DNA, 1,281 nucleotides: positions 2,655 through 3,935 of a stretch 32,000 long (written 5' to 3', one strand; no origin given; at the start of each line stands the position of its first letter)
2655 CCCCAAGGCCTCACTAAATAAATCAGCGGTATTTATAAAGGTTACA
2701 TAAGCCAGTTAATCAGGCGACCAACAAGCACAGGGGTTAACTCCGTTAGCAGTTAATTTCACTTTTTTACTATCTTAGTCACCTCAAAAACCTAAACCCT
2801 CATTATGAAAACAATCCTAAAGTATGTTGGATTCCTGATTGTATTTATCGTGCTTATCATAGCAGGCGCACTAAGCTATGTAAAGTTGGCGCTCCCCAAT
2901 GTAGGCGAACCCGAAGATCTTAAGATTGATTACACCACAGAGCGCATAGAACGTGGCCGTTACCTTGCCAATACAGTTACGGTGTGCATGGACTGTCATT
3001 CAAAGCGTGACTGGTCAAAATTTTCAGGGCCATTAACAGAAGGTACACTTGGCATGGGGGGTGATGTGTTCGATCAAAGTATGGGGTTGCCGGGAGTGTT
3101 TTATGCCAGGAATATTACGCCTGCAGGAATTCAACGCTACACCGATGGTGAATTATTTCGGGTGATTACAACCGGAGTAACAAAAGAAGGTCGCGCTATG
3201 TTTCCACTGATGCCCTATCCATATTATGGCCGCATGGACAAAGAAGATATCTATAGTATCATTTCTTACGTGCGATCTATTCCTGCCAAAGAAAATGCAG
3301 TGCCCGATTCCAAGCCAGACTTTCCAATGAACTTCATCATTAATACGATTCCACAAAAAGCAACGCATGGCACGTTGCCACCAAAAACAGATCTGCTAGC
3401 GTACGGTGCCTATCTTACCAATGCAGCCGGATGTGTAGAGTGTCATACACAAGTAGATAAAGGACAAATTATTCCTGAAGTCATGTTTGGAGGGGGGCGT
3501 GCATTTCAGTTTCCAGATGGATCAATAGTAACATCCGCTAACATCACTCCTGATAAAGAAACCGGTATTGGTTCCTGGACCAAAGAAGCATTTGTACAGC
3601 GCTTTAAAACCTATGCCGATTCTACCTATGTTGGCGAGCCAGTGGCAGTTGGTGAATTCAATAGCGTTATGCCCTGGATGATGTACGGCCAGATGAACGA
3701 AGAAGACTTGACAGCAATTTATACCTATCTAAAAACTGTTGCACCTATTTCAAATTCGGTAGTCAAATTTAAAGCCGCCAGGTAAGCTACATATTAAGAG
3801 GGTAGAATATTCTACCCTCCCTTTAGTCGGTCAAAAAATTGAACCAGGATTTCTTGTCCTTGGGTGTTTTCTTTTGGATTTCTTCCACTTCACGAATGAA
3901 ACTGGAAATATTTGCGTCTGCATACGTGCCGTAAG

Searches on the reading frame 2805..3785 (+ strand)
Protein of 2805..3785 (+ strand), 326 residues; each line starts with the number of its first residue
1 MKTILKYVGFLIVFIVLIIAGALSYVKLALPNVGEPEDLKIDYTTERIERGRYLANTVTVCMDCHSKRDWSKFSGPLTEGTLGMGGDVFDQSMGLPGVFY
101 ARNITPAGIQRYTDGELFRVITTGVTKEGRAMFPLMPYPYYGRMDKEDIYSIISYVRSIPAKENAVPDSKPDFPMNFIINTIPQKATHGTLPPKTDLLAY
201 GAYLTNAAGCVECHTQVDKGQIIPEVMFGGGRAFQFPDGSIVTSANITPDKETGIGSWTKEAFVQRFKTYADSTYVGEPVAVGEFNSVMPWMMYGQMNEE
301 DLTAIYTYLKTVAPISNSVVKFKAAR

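Call 13: find_encoding_contigs(protein=window:2805-3785:+, flank=10000, max_places=10)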
Protein window:2805-3785:+ (326 aa): no gene with exactly this product is on record in the collection.

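Call 21: find_homologous_proteins(query=window:2805-3785:+, max_evalue=1e-30)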
Query window:2805-3785:+ (326 aa): 5978 proteins with E <= 1e-30 among 8000 candidates; the best 120 are listed.
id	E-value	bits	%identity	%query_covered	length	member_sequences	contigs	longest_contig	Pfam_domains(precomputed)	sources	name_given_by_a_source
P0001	1.5e-220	749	100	100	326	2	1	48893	PF00034.27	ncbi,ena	-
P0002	2.3e-217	739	99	100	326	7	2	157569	PF00034.27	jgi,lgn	jgi:mono/diheme cytochrome c family protein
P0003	5.2e-204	695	90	100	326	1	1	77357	PF00034.27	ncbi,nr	ncbi:MAG: cytochrome C [Cyclobacteriaceae bacterium]|nr:cytochrome C [Cyclobacteriaceae bacterium]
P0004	3.1e-198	676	88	100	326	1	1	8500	PF00034.27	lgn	-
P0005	1.3e-197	674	87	100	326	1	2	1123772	PF00034.27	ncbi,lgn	-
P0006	1.9e-197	673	88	100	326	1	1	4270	PF00034.27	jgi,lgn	jgi:hypothetical protein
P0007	2.5e-197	673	87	100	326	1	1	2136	PF00034.27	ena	-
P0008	1.4e-196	670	87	100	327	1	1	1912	PF00034.27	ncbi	-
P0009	8.3e-183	625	82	99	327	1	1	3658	PF00034.27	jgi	jgi:mono/diheme cytochrome c family protein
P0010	5.2e-181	619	81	100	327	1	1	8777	PF00034.27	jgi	-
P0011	2.7e-180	617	80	100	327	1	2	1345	PF00034.27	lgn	-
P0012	1.6e-179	614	80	100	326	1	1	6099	PF00034.27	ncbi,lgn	-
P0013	5.3e-179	613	80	100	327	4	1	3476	PF00034.27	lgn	-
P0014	6.0e-179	612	79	99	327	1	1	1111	PF00034.27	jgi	jgi:cytochrome c2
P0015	6.2e-179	612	79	99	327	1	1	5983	PF00034.27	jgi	jgi:cytochrome c2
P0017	1.3e-177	608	79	100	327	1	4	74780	PF00034.27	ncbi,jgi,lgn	-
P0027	5.6e-174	596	78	100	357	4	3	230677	PF00034.27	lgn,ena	-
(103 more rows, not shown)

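Call 22: find_encoding_contigs(protein=P0002, flank=10000, max_places=4)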
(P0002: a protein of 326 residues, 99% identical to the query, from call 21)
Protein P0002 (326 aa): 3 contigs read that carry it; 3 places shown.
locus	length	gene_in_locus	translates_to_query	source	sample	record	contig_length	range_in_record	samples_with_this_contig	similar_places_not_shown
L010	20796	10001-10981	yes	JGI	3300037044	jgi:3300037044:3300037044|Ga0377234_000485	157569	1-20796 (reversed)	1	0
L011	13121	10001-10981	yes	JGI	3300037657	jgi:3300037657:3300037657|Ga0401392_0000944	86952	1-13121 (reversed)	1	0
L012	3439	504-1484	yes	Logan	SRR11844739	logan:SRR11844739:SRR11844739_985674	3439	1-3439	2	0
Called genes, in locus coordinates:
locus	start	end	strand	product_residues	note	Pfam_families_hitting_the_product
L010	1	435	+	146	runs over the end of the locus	-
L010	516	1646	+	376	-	PF00004:AAA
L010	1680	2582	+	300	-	PF13280:WYL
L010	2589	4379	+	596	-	PF00580:UvrD-helicase, PF01443:Viral_helicase1 (faint), PF13245:AAA_19 (faint), PF13361:UvrD_C, PF13538:UvrD_C_2 (faint), PF07750:GcrA (weak)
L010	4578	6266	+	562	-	PF14903:WG_beta_rep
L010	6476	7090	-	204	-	PF11074:DUF2779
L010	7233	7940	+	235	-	PF14014:DUF4230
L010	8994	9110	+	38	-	-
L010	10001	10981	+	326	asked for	PF00034:Cytochrom_C (faint)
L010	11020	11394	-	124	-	-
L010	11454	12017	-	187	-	PF13628:DUF4142, PF03713:DUF305 (weak)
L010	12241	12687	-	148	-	-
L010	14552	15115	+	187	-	PF18967:PycTM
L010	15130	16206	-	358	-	PF08545:ACP_syn_III, PF08541:ACP_syn_III_C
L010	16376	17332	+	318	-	PF03060:NMO, PF05690:ThiG (weak), PF00977:His_biosynth (weak)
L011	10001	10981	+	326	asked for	PF00034:Cytochrom_C (faint)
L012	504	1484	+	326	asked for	PF00034:Cytochrom_C (faint)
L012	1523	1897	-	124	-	-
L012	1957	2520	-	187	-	PF13628:DUF4142, PF03713:DUF305 (weak)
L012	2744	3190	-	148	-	-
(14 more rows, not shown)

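Call 23: find_encoding_contigs(protein=P0003, flank=10000, max_places=4)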
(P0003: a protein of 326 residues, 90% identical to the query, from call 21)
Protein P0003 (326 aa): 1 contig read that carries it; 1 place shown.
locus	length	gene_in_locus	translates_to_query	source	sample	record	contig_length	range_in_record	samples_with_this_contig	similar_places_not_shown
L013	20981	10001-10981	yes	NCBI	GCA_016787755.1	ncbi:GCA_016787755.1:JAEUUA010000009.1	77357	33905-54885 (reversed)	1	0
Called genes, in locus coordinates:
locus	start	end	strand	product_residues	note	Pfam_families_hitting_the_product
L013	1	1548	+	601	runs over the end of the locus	PF00144:Beta-lactamase, PF13354:Beta-lactamase2 (faint), PF00515:TPR_1 (faint), PF13181:TPR_8 (faint), PF13414:TPR_11 (faint), PF13428:TPR_14 (faint), PF07719:TPR_2 (faint)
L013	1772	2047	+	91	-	-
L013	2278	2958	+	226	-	-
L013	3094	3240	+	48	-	-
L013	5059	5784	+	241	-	-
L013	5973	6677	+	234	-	PF14014:DUF4230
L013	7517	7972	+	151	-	-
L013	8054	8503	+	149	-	PF13620:CarboxypepD_reg (weak), PF13715:CarbopepD_reg_2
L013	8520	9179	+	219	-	PF01841:Transglut_core, PF04473:DUF553 (weak)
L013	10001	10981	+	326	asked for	PF00034:Cytochrom_C (faint)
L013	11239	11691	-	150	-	-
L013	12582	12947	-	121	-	-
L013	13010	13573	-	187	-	PF13628:DUF4142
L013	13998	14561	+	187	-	PF18967:PycTM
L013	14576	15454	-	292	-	PF00291:PALP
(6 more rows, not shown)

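Call 24: find_encoding_contigs(protein=P0005, flank=10000, max_places=4)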
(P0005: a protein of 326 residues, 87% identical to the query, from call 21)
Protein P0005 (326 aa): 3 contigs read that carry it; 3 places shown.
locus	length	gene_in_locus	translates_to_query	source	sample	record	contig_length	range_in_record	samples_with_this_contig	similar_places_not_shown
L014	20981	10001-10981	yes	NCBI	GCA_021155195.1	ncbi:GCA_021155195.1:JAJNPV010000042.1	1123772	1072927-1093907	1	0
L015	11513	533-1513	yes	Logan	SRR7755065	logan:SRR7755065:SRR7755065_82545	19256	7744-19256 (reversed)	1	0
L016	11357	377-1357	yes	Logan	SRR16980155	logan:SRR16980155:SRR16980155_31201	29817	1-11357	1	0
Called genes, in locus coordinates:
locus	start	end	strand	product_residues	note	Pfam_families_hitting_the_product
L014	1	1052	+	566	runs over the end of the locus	PF03235:GmrSD_N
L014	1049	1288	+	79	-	-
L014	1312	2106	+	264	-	-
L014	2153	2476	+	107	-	-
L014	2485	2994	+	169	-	-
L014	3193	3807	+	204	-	-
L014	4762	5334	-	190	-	-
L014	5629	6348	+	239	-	-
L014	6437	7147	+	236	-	PF14014:DUF4230 (weak)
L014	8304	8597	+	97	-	-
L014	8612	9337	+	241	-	PF06414:Zeta_toxin (weak)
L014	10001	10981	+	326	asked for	PF00034:Cytochrom_C (faint)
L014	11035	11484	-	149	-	-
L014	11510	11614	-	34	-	-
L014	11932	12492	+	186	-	PF18967:PycTM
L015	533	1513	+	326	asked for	PF00034:Cytochrom_C (faint)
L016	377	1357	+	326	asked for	PF00034:Cytochrom_C (faint)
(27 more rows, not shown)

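Call 32: find_encoding_contigs(protein=P0017, flank=10000, max_places=3)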
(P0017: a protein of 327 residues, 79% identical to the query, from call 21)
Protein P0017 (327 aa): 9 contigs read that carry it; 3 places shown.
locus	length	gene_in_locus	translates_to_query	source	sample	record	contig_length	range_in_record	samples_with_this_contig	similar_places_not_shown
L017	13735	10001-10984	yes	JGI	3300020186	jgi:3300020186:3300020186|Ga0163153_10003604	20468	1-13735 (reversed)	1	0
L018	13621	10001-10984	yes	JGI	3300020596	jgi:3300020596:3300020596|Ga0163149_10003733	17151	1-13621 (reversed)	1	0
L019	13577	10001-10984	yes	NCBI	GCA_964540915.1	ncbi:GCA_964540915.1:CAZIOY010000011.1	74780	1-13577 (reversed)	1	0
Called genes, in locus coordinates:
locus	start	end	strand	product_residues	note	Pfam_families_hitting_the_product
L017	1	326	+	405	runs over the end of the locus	PF14559:TPR_19 (faint), PF13428:TPR_14 (faint), PF23914:TPR_CcmH_CycH (faint), PF13432:TPR_16 (weak)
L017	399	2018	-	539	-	PF00005:ABC_tran, PF02463:SMC_N (faint), PF13304:AAA_21 (faint), PF12848:ABC_tran_Xtn, PF00005:ABC_tran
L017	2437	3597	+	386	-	PF13091:PLDc_2, PF00614:PLDc (faint), PF13091:PLDc_2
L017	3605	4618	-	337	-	PF04307:YdjM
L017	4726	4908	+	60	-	-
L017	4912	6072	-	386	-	PF03786:UxuA, PF01261:AP_endonuc_2 (weak)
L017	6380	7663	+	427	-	PF00932:LTD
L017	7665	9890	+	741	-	PF08757:CotH, PF18962:Por_Secre_tail (weak)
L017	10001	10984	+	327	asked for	PF00034:Cytochrom_C (faint)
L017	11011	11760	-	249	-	PF08713:DNA_alkylation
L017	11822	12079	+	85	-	-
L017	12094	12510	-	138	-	PF08327:AHSA1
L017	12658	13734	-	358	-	?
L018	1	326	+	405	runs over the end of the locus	PF14559:TPR_19 (faint), PF13181:TPR_8 (faint), PF13428:TPR_14 (faint), PF07719:TPR_2 (faint), PF13432:TPR_16 (weak)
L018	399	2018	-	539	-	PF00005:ABC_tran, PF02463:SMC_N (faint), PF13304:AAA_21 (faint), PF12848:ABC_tran_Xtn, PF00005:ABC_tran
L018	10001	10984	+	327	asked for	PF00034:Cytochrom_C (faint)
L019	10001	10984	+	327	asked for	PF00034:Cytochrom_C (faint)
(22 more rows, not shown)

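Call 33: find_encoding_contigs(protein=P0027, flank=10000, max_places=3)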
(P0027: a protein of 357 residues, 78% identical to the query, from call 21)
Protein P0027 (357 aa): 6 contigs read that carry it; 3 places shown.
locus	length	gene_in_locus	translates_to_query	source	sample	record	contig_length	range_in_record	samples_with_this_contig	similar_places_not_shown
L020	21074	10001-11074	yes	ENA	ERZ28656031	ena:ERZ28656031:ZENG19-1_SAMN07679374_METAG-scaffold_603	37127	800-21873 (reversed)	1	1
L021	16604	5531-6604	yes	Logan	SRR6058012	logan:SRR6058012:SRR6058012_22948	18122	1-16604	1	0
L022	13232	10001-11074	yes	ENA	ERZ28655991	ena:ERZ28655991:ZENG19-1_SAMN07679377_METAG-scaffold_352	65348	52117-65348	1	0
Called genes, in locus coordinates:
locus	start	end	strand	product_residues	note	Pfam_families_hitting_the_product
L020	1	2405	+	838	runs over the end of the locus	PF00521:DNA_topoisoIV, PF03989:DNA_gyraseA_C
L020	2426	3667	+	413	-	PF14559:TPR_19 (faint), PF00515:TPR_1 (faint), PF07719:TPR_2 (faint), PF13181:TPR_8 (faint), PF13428:TPR_14 (faint), PF13432:TPR_16 (faint)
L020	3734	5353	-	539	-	PF00005:ABC_tran, PF02463:SMC_N (faint), PF13304:AAA_21 (faint), PF12848:ABC_tran_Xtn, PF00005:ABC_tran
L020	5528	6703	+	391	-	PF13091:PLDc_2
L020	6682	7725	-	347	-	PF04307:YdjM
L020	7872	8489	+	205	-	-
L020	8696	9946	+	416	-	PF00932:LTD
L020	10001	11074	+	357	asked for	PF00034:Cytochrom_C (faint)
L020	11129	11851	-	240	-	PF08713:DNA_alkylation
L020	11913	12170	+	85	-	-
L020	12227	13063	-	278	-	PF01739:CheR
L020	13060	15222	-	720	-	PF02518:HATPase_c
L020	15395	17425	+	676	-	PF01590:GAF (faint), PF13185:GAF_2, PF00512:HisKA (faint), PF02518:HATPase_c, PF14501:HATPase_c_5 (faint)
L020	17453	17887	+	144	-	PF00072:Response_reg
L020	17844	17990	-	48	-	-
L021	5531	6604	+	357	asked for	PF00034:Cytochrom_C (faint)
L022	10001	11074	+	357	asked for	PF00034:Cytochrom_C (faint)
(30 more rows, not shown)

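Call 34: find_encoding_contigs(protein=P0001, flank=10000, max_places=3)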
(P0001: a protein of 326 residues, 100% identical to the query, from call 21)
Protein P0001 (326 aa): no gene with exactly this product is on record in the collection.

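Call 38: search_protein_families(library=pfam, proteins=[window:2805-3785:+], max_evalue=0.01)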
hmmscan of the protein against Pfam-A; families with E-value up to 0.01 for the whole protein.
window:2805-3785:+ (326 aa): 2 families
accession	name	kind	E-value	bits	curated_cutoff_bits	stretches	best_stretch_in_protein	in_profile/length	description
PF00034.26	Cytochrom_C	-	7.6e-09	37.2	21.3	1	199-312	2-89/90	Cytochrome c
PF13442.11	Cytochrome_CBB3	-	0.0028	18.4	27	0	205-309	10-68/68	Cytochrome C oxidase, cbb3-type, subunit III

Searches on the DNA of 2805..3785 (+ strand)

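Call 68: search_rna_families(sources=[L013, L014, L025, L001], threshold=gathering)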
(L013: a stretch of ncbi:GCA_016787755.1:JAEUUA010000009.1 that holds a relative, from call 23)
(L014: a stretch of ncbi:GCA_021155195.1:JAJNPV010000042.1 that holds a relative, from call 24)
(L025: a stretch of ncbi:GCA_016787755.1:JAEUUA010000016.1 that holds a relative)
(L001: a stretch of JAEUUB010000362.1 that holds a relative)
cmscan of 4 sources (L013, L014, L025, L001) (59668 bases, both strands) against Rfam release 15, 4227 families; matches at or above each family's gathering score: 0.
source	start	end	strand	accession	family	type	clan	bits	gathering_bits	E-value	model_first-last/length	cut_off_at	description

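Call 69: search_rna_families(source=L013, start=6600, end=10000, threshold=evalue, max_evalue=1)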
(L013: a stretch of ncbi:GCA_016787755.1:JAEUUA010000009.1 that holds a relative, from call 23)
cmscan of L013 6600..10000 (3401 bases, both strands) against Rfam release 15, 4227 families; matches with E-value up to 1: 0.
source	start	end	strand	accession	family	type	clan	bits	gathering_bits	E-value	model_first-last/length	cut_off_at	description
